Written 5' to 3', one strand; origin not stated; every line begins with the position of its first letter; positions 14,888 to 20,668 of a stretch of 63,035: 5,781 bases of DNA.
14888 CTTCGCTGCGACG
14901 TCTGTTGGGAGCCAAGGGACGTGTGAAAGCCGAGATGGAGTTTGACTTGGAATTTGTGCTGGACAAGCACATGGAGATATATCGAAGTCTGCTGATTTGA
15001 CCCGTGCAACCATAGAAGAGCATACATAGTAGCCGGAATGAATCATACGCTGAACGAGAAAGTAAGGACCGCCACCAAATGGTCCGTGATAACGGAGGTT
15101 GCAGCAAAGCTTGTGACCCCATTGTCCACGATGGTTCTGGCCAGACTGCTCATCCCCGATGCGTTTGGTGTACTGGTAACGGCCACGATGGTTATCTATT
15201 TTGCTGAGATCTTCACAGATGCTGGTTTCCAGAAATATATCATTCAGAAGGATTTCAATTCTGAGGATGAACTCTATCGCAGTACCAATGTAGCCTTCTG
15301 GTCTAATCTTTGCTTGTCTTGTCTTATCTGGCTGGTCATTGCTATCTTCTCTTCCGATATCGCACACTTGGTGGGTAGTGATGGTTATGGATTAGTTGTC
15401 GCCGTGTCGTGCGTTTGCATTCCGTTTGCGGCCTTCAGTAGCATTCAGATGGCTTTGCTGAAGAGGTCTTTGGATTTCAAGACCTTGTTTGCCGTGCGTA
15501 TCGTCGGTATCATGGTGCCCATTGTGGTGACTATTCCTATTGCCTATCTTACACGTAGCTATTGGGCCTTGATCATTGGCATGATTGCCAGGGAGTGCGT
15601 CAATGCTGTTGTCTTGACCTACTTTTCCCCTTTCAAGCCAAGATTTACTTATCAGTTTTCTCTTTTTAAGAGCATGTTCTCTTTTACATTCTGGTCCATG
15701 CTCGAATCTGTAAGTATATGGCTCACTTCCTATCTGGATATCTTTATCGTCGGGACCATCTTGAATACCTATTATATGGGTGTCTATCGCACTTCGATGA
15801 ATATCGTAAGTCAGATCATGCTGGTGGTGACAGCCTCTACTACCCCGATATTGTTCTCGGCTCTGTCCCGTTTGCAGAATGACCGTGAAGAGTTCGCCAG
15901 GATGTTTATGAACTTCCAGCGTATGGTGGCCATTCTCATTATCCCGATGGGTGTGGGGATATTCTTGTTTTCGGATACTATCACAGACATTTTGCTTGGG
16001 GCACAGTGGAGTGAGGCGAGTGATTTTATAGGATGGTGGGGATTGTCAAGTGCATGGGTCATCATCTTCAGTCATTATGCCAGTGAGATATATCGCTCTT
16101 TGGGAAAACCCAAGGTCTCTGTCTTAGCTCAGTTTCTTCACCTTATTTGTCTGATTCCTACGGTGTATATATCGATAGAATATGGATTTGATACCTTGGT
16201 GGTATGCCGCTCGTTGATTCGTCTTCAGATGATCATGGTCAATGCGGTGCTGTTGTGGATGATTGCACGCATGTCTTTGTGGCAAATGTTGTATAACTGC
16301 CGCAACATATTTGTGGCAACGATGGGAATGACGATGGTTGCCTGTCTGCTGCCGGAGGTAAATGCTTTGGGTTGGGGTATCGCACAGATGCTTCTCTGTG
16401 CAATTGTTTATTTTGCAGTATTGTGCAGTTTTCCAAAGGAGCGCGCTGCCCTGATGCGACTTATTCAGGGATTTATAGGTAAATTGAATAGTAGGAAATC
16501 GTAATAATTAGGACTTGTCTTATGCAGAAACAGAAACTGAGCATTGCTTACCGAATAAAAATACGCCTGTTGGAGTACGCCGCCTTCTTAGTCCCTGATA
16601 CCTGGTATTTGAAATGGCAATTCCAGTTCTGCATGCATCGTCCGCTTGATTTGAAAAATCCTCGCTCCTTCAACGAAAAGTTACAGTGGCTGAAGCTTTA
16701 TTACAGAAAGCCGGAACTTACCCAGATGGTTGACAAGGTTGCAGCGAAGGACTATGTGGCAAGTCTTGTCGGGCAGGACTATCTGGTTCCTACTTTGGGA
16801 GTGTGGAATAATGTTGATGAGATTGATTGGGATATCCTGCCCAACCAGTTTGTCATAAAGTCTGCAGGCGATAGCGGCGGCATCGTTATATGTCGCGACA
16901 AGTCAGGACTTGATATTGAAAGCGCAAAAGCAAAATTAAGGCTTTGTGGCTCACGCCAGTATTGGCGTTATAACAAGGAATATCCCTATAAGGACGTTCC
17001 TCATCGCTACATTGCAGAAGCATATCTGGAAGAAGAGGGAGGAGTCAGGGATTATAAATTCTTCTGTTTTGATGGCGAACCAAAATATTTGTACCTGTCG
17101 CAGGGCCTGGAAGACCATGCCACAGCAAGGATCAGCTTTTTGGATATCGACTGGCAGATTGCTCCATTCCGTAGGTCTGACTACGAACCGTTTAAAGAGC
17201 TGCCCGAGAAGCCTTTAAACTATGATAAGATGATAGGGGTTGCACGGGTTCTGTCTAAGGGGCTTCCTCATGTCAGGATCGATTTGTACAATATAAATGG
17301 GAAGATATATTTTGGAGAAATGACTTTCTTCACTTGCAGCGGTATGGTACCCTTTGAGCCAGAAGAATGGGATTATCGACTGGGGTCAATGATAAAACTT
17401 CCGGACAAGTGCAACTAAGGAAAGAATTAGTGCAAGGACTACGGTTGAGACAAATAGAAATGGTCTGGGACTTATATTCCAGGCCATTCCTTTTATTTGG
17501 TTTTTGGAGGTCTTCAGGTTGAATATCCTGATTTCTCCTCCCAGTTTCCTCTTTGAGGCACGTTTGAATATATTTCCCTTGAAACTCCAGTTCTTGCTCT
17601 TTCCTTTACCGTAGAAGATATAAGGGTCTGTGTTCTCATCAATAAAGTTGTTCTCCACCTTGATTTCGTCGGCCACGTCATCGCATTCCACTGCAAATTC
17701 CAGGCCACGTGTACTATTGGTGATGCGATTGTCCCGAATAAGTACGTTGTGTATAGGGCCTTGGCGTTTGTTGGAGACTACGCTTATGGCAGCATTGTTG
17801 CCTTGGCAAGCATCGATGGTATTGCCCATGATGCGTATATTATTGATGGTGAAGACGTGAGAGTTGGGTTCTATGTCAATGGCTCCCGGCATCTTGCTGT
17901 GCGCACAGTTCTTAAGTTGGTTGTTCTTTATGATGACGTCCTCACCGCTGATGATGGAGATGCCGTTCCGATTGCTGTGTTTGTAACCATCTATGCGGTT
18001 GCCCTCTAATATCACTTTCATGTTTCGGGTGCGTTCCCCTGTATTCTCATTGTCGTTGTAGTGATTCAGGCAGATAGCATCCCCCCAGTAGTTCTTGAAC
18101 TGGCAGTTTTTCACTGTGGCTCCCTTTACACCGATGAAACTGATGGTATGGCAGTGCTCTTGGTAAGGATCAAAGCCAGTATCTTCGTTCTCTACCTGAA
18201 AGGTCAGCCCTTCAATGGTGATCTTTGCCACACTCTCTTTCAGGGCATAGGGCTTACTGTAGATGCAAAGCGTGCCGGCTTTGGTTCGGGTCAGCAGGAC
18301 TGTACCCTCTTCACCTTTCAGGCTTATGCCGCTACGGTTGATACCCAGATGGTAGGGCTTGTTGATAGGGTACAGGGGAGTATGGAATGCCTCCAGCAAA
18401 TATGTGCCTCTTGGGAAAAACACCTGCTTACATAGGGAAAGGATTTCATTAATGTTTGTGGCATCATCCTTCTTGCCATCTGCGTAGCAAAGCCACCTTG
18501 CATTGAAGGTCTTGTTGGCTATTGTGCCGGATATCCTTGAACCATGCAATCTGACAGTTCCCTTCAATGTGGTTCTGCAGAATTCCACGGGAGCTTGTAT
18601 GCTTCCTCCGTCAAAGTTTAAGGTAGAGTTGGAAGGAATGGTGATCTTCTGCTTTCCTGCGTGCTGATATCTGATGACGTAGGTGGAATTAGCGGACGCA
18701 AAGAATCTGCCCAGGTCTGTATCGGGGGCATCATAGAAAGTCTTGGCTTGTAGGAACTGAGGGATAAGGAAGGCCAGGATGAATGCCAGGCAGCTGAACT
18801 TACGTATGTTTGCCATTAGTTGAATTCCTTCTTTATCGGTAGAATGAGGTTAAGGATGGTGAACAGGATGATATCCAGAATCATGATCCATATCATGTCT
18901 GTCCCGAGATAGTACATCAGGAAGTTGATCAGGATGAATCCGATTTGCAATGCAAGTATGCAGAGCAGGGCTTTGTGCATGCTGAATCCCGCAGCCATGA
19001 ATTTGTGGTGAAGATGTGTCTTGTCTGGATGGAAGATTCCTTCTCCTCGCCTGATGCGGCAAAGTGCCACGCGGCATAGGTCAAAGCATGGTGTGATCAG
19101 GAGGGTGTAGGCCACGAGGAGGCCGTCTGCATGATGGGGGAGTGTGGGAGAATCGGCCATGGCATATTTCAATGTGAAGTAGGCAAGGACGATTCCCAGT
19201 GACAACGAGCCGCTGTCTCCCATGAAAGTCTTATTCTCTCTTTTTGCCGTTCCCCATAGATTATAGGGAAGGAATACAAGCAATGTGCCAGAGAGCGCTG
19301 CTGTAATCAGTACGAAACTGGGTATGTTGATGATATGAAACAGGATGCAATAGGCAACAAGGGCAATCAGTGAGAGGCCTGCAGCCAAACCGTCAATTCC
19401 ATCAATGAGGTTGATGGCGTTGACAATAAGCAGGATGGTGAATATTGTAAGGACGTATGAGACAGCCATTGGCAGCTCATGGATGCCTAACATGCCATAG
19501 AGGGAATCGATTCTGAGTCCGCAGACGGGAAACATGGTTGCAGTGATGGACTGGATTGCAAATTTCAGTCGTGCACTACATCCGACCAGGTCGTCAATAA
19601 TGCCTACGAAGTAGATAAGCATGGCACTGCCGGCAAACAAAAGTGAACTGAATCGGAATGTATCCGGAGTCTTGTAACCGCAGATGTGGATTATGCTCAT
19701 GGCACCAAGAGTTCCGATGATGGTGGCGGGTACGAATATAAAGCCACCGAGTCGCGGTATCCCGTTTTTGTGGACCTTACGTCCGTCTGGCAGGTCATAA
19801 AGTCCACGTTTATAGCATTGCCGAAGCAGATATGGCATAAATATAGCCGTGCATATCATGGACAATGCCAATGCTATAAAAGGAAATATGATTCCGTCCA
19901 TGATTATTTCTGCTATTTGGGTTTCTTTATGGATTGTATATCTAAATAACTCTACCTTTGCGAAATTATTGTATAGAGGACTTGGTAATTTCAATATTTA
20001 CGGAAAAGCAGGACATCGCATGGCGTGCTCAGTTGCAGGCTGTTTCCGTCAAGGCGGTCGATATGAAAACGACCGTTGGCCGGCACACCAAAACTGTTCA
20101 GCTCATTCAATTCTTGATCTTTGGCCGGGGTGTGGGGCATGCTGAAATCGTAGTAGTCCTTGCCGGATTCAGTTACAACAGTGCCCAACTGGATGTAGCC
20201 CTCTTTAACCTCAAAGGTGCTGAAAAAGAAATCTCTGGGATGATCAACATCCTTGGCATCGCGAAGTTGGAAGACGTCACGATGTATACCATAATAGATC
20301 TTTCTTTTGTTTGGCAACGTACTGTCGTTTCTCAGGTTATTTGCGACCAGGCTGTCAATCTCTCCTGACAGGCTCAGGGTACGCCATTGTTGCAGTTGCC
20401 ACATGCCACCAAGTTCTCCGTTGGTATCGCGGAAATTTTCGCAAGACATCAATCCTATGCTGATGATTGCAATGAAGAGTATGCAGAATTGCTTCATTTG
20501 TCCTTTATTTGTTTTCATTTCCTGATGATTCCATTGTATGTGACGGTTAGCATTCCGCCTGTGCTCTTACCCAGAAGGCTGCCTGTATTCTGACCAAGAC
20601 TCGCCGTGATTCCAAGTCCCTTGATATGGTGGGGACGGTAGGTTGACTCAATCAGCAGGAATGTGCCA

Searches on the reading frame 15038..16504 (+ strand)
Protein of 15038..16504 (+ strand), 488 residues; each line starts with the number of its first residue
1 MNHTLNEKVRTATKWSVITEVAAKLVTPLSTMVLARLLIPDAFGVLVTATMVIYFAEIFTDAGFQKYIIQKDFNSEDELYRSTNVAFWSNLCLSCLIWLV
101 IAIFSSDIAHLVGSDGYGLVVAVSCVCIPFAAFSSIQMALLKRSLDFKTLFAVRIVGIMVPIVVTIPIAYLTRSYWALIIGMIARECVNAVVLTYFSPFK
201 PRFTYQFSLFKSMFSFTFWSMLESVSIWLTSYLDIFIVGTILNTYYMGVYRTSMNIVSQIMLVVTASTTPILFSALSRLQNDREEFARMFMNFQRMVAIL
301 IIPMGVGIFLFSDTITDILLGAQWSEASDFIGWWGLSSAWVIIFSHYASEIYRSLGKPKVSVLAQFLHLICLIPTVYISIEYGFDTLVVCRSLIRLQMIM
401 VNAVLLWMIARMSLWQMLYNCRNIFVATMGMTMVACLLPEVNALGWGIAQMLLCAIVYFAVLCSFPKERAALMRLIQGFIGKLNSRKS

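Call 48: search_protein_families(library=pfam, proteins=[window:15038-16504:+], max_evalue=0.0001)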
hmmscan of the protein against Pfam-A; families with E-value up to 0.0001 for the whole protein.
window:15038-16504:+ (488 aa): 2 families
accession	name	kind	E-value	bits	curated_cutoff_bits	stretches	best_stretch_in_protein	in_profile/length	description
PF13440.11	Polysacc_synt_3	-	1.6e-75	254.5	23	1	33-328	1-292/293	Polysaccharide biosynthesis protein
PF01943.22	Polysacc_synt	-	1.9e-17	64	28.2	1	17-278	9-272/274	Polysaccharide biosynthesis protein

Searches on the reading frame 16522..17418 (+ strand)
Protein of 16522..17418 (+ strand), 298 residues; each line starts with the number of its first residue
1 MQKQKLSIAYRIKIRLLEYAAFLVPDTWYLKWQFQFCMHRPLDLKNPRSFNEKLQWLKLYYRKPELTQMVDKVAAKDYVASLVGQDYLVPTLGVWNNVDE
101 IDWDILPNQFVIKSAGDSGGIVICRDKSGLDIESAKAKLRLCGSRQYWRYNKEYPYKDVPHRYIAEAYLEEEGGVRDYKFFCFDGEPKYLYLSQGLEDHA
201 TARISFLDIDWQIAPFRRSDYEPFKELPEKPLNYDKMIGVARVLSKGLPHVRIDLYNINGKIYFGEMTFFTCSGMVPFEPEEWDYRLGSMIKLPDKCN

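Call 48: search_protein_families(library=pfam, proteins=[window:16522-17418:+], max_evalue=0.0001)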
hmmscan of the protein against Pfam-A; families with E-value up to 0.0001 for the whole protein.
window:16522-17418:+ (298 aa): 1 family
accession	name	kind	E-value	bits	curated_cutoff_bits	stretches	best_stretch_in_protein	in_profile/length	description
PF14305.11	ATPgrasp_TupA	-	3.7e-62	210.4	25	1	52-292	1-241/241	TupA-like ATPgrasp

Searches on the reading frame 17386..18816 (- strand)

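Call 49: search_protein_families(library=pfam, proteins=[window:17386-18816:-], max_evalue=0.0001)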
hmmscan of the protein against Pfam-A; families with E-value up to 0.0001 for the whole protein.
window:17386-18816:- (476 aa): 1 family
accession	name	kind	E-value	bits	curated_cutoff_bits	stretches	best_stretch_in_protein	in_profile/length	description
PF13229.12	Beta_helix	-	5.1e-08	33.1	25.9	1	225-415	3-156/158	Right handed beta helix region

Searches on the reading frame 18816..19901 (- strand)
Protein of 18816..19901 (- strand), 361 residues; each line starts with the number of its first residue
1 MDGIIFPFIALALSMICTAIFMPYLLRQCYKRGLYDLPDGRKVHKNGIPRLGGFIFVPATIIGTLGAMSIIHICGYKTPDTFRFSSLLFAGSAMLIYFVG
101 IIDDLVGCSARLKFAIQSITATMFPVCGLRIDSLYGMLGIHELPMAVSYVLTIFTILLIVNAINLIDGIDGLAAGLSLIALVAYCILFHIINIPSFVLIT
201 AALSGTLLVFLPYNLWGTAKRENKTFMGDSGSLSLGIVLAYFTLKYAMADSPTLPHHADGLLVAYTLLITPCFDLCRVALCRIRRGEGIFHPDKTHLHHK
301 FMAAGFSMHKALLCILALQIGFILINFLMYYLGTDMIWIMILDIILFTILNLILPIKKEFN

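Call 49: search_protein_families(library=pfam, proteins=[window:18816-19901:-], max_evalue=0.0001)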
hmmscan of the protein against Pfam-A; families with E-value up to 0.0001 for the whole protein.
window:18816-19901:- (361 aa): 1 family
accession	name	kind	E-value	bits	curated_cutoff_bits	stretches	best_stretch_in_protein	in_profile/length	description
PF00953.26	Glycos_transf_4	-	5e-32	111.5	27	1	88-245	3-158/160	Glycosyl transferase family 4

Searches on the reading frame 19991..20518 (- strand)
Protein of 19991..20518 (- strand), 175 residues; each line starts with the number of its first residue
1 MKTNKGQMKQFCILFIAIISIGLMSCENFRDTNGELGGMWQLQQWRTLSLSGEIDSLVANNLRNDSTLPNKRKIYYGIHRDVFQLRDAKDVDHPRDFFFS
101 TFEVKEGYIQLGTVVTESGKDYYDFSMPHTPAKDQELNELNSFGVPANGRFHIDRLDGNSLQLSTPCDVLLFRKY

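Call 49: search_protein_families(library=pfam, proteins=[window:19991-20518:-], max_evalue=0.0001)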
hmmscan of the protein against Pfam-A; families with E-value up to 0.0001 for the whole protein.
window:19991-20518:- (175 aa): 1 family
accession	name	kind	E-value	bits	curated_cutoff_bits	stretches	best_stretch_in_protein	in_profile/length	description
PF16585.11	Lipocalin_8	-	8.3e-15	55.9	27.2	1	23-175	3-135/135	Lipocalin-like domain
